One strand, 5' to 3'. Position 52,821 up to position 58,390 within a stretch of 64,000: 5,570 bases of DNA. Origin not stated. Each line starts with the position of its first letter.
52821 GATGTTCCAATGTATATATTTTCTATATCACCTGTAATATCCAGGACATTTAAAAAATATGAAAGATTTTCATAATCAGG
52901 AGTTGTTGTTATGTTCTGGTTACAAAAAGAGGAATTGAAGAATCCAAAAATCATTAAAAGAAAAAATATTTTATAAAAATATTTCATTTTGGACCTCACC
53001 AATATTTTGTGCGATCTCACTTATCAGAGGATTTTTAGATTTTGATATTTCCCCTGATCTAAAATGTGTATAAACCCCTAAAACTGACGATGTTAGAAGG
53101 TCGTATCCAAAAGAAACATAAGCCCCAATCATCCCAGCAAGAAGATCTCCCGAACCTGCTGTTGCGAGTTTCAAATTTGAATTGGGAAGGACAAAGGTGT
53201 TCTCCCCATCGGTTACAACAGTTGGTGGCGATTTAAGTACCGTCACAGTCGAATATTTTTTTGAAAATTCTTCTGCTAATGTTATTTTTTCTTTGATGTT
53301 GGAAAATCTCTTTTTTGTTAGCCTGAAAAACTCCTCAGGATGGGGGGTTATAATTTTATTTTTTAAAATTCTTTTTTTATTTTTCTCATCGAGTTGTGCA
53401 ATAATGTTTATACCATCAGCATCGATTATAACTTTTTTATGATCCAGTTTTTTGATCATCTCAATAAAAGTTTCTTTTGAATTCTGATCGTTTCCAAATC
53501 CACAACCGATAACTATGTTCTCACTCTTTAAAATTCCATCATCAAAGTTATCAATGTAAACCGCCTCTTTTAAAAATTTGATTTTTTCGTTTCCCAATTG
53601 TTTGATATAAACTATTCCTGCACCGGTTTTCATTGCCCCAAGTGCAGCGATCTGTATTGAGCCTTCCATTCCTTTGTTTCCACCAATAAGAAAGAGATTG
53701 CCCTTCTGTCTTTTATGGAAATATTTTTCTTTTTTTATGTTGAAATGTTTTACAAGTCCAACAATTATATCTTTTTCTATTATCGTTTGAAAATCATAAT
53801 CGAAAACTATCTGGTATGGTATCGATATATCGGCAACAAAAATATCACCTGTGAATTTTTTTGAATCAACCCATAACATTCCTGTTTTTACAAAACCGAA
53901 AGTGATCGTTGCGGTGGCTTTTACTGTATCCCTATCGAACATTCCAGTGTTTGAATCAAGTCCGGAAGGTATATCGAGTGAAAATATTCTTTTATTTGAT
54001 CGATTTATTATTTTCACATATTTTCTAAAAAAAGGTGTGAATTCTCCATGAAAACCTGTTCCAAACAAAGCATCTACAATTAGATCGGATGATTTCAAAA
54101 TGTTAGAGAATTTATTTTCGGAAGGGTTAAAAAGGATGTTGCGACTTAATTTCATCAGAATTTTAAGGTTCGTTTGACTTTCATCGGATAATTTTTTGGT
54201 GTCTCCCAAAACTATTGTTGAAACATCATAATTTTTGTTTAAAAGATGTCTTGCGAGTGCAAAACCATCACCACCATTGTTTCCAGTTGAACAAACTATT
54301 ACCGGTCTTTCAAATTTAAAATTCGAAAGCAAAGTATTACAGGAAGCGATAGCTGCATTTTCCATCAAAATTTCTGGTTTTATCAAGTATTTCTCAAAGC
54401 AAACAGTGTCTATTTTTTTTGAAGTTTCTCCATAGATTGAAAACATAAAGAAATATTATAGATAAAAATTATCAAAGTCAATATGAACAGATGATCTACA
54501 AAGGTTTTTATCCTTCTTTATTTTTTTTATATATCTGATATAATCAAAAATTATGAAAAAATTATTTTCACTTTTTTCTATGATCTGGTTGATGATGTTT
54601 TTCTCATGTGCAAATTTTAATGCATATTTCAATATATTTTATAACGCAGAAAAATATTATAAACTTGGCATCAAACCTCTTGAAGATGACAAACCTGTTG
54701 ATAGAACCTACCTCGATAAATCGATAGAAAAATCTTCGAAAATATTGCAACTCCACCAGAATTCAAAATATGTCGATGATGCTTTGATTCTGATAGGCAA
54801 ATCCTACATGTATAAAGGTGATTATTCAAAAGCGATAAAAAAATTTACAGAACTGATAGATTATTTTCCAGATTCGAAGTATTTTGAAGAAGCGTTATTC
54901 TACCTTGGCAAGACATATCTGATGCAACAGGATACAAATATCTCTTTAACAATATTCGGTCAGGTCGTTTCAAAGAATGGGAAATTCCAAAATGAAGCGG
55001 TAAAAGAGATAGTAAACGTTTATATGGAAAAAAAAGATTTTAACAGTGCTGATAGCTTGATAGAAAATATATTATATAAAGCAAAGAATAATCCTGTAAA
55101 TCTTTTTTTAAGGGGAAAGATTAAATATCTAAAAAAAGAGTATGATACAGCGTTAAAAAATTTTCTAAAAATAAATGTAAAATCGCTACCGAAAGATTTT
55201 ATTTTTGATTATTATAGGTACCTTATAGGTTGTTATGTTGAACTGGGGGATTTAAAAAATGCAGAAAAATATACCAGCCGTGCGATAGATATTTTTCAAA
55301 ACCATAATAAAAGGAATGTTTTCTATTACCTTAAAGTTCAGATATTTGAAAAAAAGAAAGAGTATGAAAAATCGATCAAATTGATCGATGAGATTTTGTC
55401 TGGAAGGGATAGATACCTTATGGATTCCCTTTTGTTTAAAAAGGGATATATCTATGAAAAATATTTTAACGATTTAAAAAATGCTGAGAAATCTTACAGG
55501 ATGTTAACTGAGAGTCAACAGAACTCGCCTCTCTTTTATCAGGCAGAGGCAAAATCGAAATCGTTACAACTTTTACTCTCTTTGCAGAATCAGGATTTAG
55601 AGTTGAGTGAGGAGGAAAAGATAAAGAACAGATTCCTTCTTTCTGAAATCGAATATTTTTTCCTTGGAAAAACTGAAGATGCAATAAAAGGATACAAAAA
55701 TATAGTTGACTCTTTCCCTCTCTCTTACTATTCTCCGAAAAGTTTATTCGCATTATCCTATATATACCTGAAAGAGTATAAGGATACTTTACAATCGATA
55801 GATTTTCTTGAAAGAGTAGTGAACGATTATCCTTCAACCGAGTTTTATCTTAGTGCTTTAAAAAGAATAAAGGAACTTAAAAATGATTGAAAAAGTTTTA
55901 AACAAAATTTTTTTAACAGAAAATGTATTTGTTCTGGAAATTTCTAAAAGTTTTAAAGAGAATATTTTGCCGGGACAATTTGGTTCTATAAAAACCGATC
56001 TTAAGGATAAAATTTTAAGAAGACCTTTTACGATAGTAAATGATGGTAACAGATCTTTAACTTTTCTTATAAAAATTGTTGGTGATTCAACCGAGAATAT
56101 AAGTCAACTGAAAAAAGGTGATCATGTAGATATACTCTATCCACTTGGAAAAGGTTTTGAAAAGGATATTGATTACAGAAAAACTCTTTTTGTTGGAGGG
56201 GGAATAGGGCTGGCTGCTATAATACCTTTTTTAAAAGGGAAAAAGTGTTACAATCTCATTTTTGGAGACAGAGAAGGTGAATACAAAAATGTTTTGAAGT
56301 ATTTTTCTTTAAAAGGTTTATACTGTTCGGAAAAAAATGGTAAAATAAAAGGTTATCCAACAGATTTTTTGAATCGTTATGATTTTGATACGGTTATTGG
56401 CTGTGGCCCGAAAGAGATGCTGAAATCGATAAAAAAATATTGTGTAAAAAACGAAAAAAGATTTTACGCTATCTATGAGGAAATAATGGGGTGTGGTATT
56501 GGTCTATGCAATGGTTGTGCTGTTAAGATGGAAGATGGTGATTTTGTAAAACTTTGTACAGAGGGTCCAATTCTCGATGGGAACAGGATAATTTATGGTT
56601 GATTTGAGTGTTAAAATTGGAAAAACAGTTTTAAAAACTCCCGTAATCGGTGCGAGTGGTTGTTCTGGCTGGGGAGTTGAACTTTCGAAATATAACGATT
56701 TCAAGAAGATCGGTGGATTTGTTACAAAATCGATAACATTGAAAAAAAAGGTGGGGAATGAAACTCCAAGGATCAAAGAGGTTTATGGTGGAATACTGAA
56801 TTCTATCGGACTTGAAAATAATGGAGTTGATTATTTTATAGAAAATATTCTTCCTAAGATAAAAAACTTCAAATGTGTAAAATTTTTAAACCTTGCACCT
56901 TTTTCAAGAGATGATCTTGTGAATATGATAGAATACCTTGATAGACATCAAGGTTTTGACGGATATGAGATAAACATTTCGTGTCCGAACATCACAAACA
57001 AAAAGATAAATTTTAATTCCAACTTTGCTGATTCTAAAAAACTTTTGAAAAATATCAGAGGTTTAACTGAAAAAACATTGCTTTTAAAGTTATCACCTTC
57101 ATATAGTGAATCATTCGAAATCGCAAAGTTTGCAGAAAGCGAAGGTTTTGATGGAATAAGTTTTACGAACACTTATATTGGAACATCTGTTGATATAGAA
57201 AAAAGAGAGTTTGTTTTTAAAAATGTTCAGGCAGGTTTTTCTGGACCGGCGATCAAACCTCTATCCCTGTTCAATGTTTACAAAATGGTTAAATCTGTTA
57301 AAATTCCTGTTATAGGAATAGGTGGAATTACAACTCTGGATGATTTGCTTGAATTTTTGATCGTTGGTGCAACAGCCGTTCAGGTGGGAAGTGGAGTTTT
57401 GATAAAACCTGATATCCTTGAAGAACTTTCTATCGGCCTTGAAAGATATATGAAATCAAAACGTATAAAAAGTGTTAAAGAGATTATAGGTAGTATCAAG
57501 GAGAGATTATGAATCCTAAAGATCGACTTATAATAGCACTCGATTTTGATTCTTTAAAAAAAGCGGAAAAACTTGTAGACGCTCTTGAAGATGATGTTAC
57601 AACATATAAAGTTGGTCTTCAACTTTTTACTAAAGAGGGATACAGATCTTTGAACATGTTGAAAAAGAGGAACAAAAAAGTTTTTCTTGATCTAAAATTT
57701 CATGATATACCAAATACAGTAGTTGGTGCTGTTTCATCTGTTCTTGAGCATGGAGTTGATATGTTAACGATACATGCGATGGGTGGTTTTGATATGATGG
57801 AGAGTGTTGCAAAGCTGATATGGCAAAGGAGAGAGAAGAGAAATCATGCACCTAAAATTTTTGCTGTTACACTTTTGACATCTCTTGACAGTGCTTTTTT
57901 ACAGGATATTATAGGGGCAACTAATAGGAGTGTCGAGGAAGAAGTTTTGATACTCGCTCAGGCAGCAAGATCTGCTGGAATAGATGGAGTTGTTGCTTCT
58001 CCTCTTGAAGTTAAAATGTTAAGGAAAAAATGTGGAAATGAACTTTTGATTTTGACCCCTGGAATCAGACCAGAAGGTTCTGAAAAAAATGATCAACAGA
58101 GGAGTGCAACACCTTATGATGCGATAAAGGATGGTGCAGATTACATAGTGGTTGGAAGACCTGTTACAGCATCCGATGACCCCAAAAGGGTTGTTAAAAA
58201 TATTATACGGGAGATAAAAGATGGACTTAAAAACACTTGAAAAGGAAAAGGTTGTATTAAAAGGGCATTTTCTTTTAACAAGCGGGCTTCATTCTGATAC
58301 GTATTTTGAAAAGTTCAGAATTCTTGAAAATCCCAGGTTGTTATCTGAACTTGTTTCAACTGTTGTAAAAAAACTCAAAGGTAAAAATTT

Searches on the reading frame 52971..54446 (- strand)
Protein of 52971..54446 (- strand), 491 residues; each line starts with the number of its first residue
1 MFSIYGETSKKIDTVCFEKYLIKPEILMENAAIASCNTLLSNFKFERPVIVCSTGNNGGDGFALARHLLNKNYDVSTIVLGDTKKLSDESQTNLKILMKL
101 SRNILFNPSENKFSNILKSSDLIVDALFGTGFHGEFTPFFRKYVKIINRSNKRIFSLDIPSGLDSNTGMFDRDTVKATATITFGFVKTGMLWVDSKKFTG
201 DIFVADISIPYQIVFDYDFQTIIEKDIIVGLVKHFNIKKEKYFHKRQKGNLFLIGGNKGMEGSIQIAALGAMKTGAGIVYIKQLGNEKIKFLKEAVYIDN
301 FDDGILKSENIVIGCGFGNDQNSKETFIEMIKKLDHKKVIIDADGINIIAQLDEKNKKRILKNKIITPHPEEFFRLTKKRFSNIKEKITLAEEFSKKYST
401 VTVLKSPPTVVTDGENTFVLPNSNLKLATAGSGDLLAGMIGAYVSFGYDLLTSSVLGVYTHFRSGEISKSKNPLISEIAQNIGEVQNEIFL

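Call 86: search_protein_families(library=pfam, proteins=[window:52971-54446:-], max_evalue=0.00001)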
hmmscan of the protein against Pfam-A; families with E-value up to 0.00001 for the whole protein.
window:52971-54446:- (491 aa): 2 families
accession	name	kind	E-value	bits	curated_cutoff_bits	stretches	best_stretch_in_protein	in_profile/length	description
PF03853.21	YjeF_N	-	2.1e-44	151.9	24.9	1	25-189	2-169/169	YjeF-related protein N-terminus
PF01256.23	Carb_kinase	-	9.3e-39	133.8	27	1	252-474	2-229/242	NAD(P)H-hydrate dehydratase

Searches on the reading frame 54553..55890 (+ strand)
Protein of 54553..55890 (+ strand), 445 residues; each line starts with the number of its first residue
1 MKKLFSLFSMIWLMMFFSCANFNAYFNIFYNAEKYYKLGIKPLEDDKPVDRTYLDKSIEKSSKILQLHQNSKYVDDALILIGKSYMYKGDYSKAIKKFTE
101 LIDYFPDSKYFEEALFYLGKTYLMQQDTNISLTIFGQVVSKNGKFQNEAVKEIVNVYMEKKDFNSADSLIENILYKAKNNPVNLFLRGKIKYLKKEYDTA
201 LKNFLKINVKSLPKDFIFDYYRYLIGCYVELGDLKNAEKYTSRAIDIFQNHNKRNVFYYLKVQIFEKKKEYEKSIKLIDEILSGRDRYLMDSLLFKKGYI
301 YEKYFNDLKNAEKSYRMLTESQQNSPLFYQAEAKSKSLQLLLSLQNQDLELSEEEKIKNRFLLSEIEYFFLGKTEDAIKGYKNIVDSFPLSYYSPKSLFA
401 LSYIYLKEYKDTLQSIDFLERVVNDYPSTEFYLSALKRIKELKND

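Call 86: search_protein_families(library=pfam, proteins=[window:54553-55890:+], max_evalue=0.00001)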
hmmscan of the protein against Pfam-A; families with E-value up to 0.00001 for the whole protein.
window:54553-55890:+ (445 aa): 10 families
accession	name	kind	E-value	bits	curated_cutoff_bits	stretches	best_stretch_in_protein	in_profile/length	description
PF13174.12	TPR_6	-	1.2e-20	73.1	26.3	0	76-108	1-33/33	Tetratricopeptide repeat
PF07719.23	TPR_2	-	3.5e-15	55.2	27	0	76-107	2-33/34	Tetratricopeptide repeat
PF13525.12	YfiO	-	2.6e-09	37.6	25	0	82-129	12-59/203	Outer membrane lipoprotein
PF13432.12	TPR_16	-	1e-07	32.7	32.7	0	81-127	3-46/65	Tetratricopeptide repeat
PF14559.12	TPR_19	-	2.5e-07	31.3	25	0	88-129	4-42/68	Tetratricopeptide repeat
PF13424.12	TPR_12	-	3.5e-07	30.8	30.1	0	77-137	5-70/77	Tetratricopeptide repeat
PF13176.12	TPR_7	-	1.7e-06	28.1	27.9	0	77-101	1-25/36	Tetratricopeptide repeat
PF13181.12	TPR_8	-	3.3e-06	27.2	25.7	0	76-107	2-33/34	Tetratricopeptide repeat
PF12895.13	ANAPC3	-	4.6e-06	27.3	27.2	0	162-238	4-76/82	Anaphase-promoting complex, cyclosome, subunit 3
PF00515.34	TPR_1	-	6.7e-06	26.1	27.8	0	76-106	2-32/34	Tetratricopeptide repeat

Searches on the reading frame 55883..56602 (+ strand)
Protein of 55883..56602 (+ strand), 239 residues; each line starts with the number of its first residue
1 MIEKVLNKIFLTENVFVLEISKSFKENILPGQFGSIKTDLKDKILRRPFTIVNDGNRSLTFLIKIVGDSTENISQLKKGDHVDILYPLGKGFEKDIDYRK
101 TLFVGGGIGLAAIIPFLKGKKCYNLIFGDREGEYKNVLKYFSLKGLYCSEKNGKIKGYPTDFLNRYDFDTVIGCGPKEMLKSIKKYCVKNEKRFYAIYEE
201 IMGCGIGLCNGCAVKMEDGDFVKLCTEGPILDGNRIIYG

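Call 86: search_protein_families(library=pfam, proteins=[window:55883-56602:+], max_evalue=0.00001)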
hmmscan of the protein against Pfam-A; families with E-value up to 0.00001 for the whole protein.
window:55883-56602:+ (239 aa): 1 family
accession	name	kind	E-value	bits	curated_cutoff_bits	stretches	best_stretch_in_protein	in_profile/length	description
PF10418.14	DHODB_Fe-S_bind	-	2.2e-11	43.7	23.9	1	199-236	1-40/41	Iron-sulfur cluster binding domain of dihydroorotate dehydrogenase B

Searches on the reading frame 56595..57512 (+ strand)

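Call 86: search_protein_families(library=pfam, proteins=[window:56595-57512:+], max_evalue=0.00001)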
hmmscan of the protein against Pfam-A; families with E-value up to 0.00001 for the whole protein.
window:56595-57512:+ (305 aa): 1 family
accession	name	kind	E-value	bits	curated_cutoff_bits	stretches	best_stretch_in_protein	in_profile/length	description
PF01180.27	DHO_dh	-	2.1e-59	201.6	27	1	4-285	2-290/291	Dihydroorotate dehydrogenase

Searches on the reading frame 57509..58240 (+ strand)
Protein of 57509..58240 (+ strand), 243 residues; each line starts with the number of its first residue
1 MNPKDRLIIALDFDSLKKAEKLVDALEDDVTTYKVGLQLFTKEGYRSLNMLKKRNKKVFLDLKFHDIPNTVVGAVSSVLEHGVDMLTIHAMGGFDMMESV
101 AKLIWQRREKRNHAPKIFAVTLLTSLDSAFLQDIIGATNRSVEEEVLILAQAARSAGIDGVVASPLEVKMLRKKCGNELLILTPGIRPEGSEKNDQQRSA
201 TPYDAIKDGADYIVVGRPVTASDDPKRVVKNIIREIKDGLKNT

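Call 86: search_protein_families(library=pfam, proteins=[window:57509-58240:+], max_evalue=0.00001)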
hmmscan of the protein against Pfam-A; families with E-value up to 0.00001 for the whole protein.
window:57509-58240:+ (243 aa): 1 family
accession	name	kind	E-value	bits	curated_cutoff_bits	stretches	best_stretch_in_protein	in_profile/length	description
PF00215.30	OMPdecase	-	1.8e-60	205.1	27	1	6-231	2-220/221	Orotidine 5'-phosphate decarboxylase / HUMPS family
